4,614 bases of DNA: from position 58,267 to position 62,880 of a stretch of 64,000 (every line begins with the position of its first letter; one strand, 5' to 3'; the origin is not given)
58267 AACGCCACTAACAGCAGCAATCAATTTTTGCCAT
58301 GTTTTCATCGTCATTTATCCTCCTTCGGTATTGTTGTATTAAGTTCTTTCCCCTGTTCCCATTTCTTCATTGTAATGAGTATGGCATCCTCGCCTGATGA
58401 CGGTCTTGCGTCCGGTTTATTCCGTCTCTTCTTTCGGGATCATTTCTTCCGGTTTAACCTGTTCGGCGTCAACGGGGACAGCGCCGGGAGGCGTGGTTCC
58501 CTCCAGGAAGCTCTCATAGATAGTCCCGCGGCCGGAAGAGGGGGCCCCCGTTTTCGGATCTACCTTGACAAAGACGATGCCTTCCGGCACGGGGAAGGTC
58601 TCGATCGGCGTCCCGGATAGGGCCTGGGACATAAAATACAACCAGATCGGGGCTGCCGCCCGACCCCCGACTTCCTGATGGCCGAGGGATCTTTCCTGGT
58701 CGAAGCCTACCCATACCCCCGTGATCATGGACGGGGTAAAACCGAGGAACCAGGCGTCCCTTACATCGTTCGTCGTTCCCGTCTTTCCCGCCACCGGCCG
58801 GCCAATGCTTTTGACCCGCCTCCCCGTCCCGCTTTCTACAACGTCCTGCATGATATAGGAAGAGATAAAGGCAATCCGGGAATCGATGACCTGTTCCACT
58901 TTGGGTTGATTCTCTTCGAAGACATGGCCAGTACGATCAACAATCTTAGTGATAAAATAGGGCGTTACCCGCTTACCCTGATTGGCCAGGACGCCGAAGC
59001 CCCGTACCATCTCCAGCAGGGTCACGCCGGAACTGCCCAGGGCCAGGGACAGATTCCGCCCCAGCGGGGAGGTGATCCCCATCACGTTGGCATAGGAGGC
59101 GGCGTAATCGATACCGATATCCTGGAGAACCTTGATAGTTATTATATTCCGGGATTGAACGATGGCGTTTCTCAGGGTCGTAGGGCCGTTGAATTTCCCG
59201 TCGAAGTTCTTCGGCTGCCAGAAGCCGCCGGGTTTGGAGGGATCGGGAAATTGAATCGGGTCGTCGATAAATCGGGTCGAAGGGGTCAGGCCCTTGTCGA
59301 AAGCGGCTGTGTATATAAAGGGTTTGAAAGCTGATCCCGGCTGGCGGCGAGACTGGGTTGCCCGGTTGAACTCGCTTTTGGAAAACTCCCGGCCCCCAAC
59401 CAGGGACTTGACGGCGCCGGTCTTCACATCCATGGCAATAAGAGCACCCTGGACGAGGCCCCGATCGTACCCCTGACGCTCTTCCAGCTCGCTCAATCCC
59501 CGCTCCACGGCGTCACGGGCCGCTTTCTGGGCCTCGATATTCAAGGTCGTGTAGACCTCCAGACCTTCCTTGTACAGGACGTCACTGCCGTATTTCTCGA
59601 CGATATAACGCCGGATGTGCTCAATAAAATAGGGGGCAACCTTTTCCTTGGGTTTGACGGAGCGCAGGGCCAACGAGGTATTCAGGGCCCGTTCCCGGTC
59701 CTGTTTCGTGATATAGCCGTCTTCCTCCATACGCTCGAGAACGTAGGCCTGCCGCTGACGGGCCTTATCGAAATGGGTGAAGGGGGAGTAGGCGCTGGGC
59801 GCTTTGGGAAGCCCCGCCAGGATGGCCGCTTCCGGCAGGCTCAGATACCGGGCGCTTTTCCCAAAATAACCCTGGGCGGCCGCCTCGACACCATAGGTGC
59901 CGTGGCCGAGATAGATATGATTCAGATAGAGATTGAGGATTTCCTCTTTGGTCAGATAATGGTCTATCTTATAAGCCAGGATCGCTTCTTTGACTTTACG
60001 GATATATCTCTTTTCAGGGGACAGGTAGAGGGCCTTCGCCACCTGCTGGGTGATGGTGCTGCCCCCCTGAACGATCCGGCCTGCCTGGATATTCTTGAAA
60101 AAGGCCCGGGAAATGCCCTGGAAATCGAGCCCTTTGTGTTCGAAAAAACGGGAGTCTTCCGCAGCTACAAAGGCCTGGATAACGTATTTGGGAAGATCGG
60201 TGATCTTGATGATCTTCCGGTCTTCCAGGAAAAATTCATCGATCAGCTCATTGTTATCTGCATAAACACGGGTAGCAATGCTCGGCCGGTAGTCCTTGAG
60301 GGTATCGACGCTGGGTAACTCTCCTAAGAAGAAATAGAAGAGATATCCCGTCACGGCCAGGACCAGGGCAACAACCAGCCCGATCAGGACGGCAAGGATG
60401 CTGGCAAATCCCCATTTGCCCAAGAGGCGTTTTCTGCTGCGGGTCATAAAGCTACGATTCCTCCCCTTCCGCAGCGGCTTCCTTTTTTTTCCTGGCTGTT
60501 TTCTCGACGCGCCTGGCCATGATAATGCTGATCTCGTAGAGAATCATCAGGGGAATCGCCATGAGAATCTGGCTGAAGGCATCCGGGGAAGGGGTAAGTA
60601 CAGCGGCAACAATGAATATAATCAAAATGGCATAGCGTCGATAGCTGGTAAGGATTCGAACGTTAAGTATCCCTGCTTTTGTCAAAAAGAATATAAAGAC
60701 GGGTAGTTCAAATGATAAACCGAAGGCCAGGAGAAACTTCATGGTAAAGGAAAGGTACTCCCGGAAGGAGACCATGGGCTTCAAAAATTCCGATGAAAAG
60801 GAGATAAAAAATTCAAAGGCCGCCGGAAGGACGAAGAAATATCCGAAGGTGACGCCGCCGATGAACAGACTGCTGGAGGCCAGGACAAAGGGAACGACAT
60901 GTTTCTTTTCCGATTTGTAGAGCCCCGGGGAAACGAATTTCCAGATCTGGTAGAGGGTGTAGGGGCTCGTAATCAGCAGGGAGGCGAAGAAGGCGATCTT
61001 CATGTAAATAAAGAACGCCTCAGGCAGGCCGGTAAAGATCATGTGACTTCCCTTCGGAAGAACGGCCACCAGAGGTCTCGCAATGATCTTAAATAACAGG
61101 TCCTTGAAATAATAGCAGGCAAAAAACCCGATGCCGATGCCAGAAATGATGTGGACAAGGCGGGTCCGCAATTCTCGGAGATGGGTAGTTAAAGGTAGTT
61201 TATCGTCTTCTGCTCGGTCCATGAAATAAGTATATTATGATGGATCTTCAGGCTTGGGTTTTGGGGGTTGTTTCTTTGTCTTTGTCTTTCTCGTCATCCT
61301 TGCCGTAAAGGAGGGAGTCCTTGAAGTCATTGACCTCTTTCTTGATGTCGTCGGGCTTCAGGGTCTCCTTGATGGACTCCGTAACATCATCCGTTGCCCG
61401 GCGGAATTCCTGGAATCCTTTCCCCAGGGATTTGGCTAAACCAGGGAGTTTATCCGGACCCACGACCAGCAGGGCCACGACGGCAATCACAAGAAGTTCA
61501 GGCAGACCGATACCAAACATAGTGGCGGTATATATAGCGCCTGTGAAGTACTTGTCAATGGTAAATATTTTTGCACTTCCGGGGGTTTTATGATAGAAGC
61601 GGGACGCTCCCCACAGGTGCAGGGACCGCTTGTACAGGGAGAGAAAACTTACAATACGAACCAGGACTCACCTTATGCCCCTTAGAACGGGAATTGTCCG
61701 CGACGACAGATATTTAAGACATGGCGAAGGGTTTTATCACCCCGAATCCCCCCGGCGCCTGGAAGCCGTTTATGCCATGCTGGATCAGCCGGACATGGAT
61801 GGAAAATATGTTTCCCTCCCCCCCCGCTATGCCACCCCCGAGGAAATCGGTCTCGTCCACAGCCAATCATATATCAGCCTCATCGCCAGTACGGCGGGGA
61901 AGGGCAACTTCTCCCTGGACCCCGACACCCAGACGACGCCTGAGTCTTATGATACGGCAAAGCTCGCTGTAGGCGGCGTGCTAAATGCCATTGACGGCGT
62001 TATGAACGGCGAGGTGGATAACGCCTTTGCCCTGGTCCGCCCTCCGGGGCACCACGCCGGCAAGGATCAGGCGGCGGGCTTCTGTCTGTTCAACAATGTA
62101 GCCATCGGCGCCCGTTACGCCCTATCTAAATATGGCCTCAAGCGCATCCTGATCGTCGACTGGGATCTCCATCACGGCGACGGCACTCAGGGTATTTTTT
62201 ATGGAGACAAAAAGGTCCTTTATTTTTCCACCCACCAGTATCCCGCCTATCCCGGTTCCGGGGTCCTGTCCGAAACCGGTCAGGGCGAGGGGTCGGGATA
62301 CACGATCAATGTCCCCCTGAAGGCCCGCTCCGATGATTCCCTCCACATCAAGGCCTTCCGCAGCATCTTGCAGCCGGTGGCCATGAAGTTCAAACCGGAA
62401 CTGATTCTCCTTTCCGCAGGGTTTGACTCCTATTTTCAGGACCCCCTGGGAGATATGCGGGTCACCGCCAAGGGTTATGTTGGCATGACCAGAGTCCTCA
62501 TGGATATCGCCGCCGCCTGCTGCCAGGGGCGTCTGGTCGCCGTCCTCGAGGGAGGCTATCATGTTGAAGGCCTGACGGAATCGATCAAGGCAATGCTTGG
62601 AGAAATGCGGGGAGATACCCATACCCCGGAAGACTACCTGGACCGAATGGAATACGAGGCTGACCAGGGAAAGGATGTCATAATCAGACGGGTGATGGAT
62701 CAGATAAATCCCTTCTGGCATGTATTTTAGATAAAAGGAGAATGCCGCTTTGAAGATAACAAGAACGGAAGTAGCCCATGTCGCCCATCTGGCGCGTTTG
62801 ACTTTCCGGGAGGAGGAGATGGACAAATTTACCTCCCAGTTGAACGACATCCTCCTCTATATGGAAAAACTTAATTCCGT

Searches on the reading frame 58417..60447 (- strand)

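Call 67: search_protein_families(library=pfam, proteins=[window:58417-60447:-], max_evalue=0.01)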
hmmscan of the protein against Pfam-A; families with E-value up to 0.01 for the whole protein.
window:58417-60447:- (676 aa): 2 families
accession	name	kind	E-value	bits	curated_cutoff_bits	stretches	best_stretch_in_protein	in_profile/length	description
PF00912.28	Transgly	-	7.3e-66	221.4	27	1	67-240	3-177/178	Transglycosylase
PF00905.27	Transpeptidase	-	1.6e-37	129.8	22.1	1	334-573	1-267/299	Penicillin binding protein transpeptidase domain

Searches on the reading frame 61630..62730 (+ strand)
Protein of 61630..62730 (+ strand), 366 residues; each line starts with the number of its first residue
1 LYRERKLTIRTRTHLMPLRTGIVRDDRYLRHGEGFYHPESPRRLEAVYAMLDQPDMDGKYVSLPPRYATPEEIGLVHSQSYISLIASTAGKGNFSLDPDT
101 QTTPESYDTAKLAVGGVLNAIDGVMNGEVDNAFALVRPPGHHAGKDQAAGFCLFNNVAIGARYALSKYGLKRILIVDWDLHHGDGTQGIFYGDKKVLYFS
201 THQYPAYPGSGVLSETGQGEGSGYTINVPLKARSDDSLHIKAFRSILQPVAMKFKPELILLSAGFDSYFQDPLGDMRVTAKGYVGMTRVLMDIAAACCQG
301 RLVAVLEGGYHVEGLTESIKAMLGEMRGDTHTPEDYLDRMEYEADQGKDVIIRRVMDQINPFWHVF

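Call 96: search_protein_families(library=pfam, proteins=[window:61630-62730:+], max_evalue=0.00001)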
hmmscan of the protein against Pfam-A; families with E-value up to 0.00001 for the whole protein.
window:61630-62730:+ (366 aa): 1 family
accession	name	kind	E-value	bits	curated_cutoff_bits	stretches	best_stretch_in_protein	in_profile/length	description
PF00850.24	Hist_deacetyl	-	7.2e-100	334.6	27.9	1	37-324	1-296/298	Histone deacetylase domain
